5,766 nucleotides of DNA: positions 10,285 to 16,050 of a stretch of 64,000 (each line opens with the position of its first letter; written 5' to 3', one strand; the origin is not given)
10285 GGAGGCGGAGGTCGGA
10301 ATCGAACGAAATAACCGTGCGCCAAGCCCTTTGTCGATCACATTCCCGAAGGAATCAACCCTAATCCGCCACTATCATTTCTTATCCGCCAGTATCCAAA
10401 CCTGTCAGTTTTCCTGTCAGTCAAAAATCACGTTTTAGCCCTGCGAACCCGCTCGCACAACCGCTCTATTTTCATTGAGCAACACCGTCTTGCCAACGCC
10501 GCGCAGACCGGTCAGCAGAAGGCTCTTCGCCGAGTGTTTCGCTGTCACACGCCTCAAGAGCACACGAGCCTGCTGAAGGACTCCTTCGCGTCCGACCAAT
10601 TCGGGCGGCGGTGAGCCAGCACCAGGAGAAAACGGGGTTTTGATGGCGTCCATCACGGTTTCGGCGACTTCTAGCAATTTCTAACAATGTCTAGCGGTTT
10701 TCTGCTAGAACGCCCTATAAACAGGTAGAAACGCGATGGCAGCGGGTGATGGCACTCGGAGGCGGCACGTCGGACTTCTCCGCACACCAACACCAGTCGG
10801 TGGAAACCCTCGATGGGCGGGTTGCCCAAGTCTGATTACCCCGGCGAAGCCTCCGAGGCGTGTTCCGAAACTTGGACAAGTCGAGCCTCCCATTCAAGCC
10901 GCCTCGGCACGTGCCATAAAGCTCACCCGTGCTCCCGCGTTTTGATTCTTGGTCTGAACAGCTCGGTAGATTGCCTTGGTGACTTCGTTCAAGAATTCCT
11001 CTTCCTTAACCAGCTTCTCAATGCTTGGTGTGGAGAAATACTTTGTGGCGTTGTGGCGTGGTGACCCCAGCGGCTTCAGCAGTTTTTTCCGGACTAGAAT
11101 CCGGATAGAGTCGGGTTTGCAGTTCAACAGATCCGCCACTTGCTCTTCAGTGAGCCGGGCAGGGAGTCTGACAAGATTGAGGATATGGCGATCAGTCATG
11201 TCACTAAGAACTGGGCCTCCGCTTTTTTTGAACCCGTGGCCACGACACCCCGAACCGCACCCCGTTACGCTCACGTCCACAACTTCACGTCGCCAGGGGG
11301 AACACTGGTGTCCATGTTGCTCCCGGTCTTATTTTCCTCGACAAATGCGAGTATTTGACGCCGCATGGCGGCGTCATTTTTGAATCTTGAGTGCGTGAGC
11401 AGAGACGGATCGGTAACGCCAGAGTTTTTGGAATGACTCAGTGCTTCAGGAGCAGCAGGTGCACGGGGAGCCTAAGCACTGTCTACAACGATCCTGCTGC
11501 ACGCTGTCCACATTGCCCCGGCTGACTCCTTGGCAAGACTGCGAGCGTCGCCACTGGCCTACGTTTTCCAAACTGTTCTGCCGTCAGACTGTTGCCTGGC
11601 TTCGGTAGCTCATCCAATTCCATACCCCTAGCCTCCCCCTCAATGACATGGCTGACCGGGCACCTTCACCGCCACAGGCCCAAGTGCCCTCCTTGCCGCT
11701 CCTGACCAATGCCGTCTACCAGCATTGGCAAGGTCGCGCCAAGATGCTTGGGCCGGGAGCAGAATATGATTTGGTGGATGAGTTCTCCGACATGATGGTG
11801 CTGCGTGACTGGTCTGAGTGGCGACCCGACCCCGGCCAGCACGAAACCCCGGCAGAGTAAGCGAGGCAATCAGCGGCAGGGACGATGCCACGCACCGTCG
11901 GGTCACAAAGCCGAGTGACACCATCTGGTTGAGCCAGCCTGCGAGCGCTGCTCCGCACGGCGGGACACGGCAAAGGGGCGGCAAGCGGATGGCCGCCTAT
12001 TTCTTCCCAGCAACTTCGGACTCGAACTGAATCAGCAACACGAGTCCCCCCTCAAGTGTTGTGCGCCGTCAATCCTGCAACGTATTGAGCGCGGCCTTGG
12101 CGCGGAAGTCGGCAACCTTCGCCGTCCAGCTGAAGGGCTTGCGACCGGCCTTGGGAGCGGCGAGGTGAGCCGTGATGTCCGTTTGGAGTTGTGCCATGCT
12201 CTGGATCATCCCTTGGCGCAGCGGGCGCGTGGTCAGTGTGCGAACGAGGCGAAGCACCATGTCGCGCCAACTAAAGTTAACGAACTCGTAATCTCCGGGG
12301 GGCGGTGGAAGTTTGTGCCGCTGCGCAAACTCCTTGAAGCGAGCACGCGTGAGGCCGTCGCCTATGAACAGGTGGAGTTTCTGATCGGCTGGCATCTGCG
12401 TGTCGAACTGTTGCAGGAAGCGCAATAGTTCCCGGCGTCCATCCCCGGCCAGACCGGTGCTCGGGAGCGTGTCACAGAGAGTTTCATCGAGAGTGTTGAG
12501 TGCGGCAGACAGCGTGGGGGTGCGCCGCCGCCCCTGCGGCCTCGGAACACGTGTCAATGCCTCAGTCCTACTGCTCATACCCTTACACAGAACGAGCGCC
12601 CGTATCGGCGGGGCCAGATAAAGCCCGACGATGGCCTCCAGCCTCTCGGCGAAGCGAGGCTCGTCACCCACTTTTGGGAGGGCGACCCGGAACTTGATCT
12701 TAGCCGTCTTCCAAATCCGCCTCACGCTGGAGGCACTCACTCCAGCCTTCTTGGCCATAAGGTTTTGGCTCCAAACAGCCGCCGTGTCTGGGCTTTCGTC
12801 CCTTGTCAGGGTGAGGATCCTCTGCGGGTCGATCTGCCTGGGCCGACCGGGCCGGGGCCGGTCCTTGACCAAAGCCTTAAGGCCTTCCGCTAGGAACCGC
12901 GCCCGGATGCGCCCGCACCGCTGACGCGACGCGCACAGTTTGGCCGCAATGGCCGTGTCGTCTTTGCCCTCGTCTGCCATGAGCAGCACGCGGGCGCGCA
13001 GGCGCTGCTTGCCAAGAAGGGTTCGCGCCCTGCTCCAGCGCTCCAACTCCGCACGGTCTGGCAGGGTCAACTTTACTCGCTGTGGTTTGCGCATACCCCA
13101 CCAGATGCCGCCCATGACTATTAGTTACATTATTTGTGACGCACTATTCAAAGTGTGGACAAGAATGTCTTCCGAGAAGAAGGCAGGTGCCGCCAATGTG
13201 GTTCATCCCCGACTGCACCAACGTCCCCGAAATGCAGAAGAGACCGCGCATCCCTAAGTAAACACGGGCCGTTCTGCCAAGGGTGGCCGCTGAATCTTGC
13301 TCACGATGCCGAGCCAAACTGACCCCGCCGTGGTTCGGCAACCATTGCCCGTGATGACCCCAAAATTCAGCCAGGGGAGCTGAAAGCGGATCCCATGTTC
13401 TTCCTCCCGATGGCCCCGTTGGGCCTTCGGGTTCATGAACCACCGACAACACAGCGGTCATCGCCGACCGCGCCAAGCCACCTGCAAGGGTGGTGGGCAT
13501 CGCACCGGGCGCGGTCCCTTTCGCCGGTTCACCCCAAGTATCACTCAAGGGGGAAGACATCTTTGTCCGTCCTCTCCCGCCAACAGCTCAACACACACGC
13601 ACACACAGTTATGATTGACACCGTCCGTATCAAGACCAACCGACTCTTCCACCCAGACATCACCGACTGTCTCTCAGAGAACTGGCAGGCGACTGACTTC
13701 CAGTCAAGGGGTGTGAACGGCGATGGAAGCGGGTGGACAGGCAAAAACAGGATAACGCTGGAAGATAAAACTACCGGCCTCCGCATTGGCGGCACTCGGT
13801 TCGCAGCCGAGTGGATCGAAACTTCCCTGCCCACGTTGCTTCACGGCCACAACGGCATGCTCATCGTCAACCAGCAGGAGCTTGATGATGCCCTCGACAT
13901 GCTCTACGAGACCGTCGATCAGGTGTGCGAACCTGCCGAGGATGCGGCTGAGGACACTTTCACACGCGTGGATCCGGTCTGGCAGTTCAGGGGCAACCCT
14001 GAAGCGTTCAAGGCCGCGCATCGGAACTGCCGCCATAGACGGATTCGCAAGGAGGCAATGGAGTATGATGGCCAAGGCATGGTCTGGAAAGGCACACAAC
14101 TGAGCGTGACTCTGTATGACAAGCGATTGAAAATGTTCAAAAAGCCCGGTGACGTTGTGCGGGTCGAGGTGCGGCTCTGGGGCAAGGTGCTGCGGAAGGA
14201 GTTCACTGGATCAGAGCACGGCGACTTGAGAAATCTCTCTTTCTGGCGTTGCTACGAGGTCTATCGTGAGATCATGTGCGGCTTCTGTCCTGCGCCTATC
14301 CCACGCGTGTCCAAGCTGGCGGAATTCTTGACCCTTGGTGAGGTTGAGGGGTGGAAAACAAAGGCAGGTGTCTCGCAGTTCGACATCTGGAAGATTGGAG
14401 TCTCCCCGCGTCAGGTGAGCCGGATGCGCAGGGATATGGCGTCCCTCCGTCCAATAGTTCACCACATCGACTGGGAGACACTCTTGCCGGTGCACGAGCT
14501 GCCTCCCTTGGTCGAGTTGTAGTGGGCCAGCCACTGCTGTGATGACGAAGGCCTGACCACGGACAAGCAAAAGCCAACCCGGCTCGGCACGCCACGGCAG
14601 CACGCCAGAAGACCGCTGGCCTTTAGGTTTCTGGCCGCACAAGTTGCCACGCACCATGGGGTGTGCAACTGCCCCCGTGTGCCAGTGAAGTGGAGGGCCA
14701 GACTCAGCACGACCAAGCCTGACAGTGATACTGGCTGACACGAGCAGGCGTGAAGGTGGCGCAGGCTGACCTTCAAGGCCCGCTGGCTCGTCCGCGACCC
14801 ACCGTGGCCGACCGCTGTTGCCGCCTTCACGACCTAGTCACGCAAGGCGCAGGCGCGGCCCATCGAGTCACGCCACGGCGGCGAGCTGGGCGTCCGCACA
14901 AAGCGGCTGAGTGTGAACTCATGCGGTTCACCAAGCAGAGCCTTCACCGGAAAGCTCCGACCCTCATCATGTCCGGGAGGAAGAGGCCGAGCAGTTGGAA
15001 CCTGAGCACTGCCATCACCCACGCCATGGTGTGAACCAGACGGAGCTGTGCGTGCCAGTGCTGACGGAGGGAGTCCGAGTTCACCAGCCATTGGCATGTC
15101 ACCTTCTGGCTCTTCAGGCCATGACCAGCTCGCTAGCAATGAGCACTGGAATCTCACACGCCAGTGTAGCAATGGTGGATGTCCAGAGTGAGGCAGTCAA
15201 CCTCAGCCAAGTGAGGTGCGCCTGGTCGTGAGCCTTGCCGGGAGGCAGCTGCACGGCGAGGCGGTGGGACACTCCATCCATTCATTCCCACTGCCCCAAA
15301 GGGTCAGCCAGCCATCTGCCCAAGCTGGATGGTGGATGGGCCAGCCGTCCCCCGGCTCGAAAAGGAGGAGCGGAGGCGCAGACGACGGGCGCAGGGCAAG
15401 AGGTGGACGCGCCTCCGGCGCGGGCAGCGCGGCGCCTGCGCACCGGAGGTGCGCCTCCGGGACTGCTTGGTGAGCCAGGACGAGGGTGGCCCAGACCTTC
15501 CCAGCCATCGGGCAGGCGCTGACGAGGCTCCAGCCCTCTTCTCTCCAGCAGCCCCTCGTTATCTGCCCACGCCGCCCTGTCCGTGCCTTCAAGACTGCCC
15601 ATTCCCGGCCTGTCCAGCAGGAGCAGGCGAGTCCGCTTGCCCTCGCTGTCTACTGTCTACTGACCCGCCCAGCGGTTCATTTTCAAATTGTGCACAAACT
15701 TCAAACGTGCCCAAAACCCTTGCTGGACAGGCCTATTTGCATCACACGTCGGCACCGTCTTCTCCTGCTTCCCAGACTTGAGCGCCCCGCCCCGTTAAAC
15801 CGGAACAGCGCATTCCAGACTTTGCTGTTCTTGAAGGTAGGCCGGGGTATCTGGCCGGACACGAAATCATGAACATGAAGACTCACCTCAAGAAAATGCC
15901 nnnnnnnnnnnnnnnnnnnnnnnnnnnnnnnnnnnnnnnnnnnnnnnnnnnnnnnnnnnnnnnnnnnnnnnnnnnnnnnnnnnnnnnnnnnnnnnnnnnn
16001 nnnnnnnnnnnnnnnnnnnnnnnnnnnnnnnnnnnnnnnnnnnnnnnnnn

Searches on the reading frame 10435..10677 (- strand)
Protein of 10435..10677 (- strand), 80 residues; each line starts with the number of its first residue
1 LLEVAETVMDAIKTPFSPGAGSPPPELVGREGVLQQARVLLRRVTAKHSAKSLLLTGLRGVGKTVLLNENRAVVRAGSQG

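Call 52: search_protein_families(library=pfam, proteins=[window:10435-10677:-], max_evalue=5)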
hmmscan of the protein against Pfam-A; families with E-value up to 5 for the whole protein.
window:10435-10677:- (80 aa): 9 families
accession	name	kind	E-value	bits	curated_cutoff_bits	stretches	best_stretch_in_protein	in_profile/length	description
PF13191.12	AAA_16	-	2.1e-07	32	32.6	1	26-73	1-48/167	AAA ATPase domain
PF10236.15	DAP3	-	0.0056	16.4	23.1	1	37-69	11-42/311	Mitochondrial ribosomal death-associated protein 3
PF13173.12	AAA_14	-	0.013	16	27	1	51-69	3-21/129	AAA domain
PF13401.12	AAA_22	-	0.02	15.7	27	1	48-69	3-24/130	AAA domain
PF25201.1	nSTAND6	-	0.02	15.4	27.7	1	41-69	8-37/148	Novel STAND NTPase 6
PF17758.7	Prot_ATP_ID_OB_N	-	0.052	13.7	23.4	1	61-77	39-55/62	Proteasomal ATPase OB N-terminal domain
PF05673.19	DUF815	-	0.057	13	23.8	1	28-67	31-70/249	Protein of unknown function (DUF815)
PF13555.12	AAA_29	-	0.075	13.2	27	1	48-68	19-40/61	P-loop containing region of AAA domain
PF12775.13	AAA_7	-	0.17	11.8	25.8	1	48-69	31-52/181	P-loop containing dynein motor region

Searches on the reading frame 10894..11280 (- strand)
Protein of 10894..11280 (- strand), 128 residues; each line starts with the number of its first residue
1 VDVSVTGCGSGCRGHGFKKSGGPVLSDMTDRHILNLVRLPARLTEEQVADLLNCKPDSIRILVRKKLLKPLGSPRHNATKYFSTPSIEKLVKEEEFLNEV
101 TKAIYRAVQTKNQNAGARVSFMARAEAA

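Call 52: search_protein_families(library=pfam, proteins=[window:10894-11280:-], max_evalue=5)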
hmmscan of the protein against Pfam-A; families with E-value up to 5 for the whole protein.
window:10894-11280:- (128 aa): 5 families
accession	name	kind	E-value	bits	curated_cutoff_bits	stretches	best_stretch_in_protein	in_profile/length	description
PF12728.13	HTH_17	-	0.00048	20.8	27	1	43-76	2-32/51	Helix-turn-helix domain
PF08769.17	Spo0A_C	-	0.0005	20.5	25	1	66-119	3-56/104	Sporulation initiation factor Spo0A C terminal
PF16644.10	NEXCaM_BD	-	0.12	13.1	26.7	1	38-92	49-103/109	Regulatory region of Na+/H+ exchanger NHE binds to calmodulin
PF13384.12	HTH_23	-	0.13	12.6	24.6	1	34-64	8-39/50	Homeodomain-like domain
PF13404.12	HTH_AsnC-type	-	0.16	12.2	27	1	27-59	2-34/42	AsnC-type helix-turn-helix domain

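Call 83: search_protein_families(library=phrogs, proteins=[window:10894-11280:-], max_evalue=1)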
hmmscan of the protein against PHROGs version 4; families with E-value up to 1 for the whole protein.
window:10894-11280:- (128 aa): 1 family
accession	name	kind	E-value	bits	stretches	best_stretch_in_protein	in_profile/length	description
phrog_6401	-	DNA, RNA and nucleotide metabolism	0.13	13.1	1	43-65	10-32/64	DNA binding protein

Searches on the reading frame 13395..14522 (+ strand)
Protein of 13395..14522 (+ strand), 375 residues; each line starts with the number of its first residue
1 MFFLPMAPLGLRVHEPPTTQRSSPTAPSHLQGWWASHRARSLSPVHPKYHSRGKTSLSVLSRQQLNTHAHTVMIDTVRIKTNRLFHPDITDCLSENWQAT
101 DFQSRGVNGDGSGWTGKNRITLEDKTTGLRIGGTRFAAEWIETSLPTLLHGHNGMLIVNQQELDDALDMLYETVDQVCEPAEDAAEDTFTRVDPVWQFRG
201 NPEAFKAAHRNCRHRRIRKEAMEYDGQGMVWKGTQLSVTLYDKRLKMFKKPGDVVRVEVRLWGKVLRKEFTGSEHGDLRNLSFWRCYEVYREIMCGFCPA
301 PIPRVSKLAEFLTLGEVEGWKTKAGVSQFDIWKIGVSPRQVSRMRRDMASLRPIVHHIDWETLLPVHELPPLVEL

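Call 7: search_protein_families(library=pfam, proteins=[window:13395-14522:+], max_evalue=0.01)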
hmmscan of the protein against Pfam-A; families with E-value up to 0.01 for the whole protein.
window:13395-14522:+ (375 aa): 0 families

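Call 9: search_protein_families(library=ncbifam, proteins=[window:13395-14522:+], max_evalue=0.01)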
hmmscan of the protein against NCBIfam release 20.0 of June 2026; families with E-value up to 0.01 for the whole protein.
window:13395-14522:+ (375 aa): 0 families

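Call 10: search_protein_families(library=phrogs, proteins=[window:13395-14522:+], max_evalue=0.01)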
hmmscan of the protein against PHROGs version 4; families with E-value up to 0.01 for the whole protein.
window:13395-14522:+ (375 aa): 0 families

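Call 32: search_protein_families(library=padloc, proteins=[window:13395-14522:+], max_evalue=0.001)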
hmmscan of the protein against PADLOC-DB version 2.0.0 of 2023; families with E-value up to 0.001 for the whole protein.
window:13395-14522:+ (375 aa): 0 families

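Call 52: search_protein_families(library=pfam, proteins=[window:13395-14522:+], max_evalue=5)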
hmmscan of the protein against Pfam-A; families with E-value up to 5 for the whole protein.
window:13395-14522:+ (375 aa): 0 families

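Call 54: search_solved_structures(query=window:13395-14522:+, max_evalue=10)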
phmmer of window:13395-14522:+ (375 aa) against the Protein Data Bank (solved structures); distinct sequences matched with E-value up to 10: 1.
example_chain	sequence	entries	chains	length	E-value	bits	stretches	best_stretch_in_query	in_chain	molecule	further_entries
5wlq_A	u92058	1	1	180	1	11.3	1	138-189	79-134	Capsid assembly scaffolding protein,Myosin-7,Microtubule-associated protein RP/EB family m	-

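Call 83: search_protein_families(library=phrogs, proteins=[window:13395-14522:+], max_evalue=1)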
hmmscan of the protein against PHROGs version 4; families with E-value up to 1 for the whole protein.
window:13395-14522:+ (375 aa): 0 families
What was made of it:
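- On Iteron-type replication origin: No Rep family hit for o303/o375 or any core ORF in Pfam, NCBIfam, PHROGs or the PDB (calls 7, 9, 10, 52, 54, 83).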

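Call 85: find_related_loci(query=A4, collection=metagenome_contigs, flank=10000)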
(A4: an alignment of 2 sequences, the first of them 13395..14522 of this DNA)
Query A4 (375 aa) in metagenome_contigs; peptide patterns used: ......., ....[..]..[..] (x = any residue, [..] = any of these).
527 stretches matched a pattern, but none encodes a relative of the query by tblastn (E <= 1e-3).

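Call 114: find_related_loci(query=A4, collection=viral_contigs, flank=10000)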
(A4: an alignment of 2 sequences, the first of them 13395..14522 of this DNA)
Query A4 (375 aa) in viral_contigs; peptide patterns used: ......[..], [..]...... (x = any residue, [..] = any of these).
87 stretches matched a pattern, but none encodes a relative of the query by tblastn (E <= 1e-3).

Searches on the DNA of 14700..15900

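Call 90: search_rna_families(source=window, start=14700, end=15900, threshold=evalue, max_evalue=1)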
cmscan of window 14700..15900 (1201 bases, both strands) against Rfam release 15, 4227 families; matches with E-value up to 1: 1.
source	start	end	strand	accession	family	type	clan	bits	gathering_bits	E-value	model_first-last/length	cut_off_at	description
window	15576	15629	+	RF00178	mir-24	Gene; miRNA;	-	17.8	50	0.77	1-69/69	no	mir-24 microRNA precursor family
